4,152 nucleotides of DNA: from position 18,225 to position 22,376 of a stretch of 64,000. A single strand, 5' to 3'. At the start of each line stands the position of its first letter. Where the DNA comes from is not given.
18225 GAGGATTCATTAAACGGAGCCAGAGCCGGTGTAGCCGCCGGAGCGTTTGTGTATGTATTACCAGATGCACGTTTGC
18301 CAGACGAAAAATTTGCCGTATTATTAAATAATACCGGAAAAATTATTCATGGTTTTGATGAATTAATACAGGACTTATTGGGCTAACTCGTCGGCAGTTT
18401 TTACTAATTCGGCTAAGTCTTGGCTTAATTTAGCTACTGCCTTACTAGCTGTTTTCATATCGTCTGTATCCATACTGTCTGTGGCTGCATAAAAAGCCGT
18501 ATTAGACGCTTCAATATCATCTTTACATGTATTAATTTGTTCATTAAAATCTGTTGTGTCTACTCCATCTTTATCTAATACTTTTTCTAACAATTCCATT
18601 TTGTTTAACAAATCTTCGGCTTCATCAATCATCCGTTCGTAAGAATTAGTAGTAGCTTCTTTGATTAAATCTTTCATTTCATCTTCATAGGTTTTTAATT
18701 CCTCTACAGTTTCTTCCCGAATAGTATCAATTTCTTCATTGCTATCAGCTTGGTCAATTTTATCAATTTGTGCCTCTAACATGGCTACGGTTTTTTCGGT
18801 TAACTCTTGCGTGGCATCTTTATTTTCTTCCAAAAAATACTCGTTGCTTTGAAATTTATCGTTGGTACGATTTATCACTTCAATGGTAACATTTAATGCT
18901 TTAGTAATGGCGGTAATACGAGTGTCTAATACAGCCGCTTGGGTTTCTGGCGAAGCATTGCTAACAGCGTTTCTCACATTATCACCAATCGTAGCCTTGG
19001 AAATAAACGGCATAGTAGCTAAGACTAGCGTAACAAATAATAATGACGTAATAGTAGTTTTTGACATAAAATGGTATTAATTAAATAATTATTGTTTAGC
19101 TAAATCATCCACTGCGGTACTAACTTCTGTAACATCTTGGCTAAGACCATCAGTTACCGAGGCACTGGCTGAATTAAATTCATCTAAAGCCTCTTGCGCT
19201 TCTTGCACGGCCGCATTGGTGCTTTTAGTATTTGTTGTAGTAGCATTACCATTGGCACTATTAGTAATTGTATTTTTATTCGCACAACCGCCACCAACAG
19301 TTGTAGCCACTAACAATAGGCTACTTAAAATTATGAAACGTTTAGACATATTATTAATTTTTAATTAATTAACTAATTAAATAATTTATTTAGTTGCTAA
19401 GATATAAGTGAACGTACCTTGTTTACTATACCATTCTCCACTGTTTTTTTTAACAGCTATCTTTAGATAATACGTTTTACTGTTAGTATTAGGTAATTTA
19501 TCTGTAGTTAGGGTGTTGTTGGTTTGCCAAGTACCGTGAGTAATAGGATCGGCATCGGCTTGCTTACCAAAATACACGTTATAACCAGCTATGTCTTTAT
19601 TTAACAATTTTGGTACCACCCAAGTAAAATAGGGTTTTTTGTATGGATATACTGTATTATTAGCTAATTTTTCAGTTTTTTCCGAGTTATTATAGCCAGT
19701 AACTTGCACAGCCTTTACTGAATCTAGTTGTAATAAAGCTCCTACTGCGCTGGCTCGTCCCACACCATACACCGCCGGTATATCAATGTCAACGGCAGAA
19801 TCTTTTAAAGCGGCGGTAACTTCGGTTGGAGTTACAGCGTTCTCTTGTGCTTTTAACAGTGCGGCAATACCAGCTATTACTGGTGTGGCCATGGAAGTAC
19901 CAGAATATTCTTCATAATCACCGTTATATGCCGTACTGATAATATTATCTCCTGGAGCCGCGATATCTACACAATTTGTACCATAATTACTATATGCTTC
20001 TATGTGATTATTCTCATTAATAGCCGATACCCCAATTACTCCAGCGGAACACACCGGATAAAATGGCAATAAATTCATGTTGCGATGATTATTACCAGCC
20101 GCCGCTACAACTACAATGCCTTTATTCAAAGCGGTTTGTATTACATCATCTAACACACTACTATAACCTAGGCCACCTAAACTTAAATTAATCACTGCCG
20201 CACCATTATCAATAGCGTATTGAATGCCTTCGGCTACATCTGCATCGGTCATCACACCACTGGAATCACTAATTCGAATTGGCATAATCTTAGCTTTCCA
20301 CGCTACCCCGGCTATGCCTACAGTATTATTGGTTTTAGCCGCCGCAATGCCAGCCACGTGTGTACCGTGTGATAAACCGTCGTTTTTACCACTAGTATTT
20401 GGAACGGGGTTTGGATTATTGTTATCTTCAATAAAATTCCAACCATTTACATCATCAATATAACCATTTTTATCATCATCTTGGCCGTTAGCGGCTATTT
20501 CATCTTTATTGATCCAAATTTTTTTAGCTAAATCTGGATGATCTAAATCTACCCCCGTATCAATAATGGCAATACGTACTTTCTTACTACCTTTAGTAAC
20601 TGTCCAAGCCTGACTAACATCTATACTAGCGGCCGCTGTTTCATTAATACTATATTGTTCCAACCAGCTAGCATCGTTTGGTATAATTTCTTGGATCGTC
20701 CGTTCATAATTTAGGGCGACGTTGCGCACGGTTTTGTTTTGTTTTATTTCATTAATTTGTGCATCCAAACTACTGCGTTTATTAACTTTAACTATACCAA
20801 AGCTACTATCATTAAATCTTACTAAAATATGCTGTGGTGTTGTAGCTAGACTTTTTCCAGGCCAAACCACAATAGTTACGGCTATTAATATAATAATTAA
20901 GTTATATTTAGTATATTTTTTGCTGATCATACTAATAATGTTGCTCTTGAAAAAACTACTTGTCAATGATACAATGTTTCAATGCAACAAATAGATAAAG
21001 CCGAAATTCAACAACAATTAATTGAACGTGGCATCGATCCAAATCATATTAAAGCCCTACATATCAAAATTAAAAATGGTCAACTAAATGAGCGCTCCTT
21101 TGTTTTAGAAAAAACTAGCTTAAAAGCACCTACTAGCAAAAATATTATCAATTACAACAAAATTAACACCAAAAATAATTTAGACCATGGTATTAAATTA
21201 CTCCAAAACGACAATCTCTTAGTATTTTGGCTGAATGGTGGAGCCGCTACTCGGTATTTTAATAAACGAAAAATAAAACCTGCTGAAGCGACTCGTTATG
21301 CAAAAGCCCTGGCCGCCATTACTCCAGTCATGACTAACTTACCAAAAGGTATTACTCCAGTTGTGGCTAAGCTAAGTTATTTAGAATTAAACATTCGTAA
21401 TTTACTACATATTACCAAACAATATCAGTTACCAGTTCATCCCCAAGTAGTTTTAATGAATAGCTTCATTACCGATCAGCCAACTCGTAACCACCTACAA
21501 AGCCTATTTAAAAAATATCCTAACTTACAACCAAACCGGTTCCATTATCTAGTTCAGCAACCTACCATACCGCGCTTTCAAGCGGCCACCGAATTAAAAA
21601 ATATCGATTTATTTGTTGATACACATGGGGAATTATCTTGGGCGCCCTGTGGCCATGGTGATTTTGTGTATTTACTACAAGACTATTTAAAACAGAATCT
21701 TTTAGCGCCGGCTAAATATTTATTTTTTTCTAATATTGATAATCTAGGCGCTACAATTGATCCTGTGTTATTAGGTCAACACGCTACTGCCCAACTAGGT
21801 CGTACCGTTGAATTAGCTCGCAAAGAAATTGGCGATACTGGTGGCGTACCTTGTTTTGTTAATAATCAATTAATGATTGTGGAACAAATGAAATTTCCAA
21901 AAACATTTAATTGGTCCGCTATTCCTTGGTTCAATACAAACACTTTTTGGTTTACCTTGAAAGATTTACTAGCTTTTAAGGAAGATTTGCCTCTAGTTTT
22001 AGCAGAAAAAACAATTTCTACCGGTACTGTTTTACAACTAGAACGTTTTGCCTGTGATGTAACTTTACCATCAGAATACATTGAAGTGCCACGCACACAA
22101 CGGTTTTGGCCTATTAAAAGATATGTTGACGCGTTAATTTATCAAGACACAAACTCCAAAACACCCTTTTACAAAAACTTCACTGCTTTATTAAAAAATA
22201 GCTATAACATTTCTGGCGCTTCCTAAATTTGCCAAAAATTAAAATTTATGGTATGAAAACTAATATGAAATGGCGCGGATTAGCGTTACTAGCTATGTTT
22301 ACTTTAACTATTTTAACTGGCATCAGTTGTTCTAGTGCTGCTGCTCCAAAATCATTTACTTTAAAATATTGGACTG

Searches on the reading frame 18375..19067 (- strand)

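Call 12: search_protein_families(library=pfam, proteins=[window:18375-19067:-], max_evalue=0.001)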
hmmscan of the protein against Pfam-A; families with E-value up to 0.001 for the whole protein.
window:18375-19067:- (230 aa): 0 families

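Call 42: search_protein_families(library=ncbifam, proteins=[window:18375-19067:-], max_evalue=0.1)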
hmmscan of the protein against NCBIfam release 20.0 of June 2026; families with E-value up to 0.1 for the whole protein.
window:18375-19067:- (230 aa): 3 families
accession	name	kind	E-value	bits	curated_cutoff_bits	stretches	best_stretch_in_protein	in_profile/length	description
TIGR03183.1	DNA_S_dndC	equivalog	0.0021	17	290.4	1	75-183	314-426/447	DNA phosphorothioation system sulfurtransferase DndC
NF010533.0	PRK13922.9-5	equivalog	0.015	14.4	384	1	11-117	18-123/345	rod shape-determining protein MreC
NF045708.1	seleno_TsoC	equivalog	0.026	14.5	45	1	51-80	22-51/87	NEPxGxxU motif selenoprotein TsoC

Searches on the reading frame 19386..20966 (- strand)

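Call 12: search_protein_families(library=pfam, proteins=[window:19386-20966:-], max_evalue=0.001)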
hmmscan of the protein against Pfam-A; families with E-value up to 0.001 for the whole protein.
window:19386-20966:- (526 aa): 1 family
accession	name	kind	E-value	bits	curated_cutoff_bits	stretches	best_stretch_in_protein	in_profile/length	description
PF00082.27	Peptidase_S8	-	3e-58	197.8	21.8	1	128-403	2-288/288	Subtilase family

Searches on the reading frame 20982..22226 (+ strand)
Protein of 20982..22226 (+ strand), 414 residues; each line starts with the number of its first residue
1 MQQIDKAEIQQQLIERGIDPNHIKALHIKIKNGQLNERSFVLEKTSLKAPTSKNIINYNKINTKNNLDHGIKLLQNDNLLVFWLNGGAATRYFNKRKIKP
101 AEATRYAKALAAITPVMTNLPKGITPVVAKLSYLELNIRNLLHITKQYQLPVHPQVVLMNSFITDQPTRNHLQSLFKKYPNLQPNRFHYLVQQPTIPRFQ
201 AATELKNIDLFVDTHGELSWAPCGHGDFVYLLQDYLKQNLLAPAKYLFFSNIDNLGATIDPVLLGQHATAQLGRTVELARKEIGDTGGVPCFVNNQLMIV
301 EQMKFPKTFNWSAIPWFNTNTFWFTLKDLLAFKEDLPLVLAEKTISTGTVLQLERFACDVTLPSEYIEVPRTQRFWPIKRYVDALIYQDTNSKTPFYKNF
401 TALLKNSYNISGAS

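Call 12: search_protein_families(library=pfam, proteins=[window:20982-22226:+], max_evalue=0.001)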
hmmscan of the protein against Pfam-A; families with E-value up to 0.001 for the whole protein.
window:20982-22226:+ (414 aa): 1 family
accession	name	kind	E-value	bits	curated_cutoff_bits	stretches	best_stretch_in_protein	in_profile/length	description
PF01704.24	UDPGP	-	1.1e-38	133.5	22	1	119-389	70-346/413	UTP--glucose-1-phosphate uridylyltransferase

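Call 42: search_protein_families(library=ncbifam, proteins=[window:20982-22226:+], max_evalue=0.1)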
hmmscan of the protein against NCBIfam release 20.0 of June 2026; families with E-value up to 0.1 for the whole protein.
window:20982-22226:+ (414 aa): 0 families
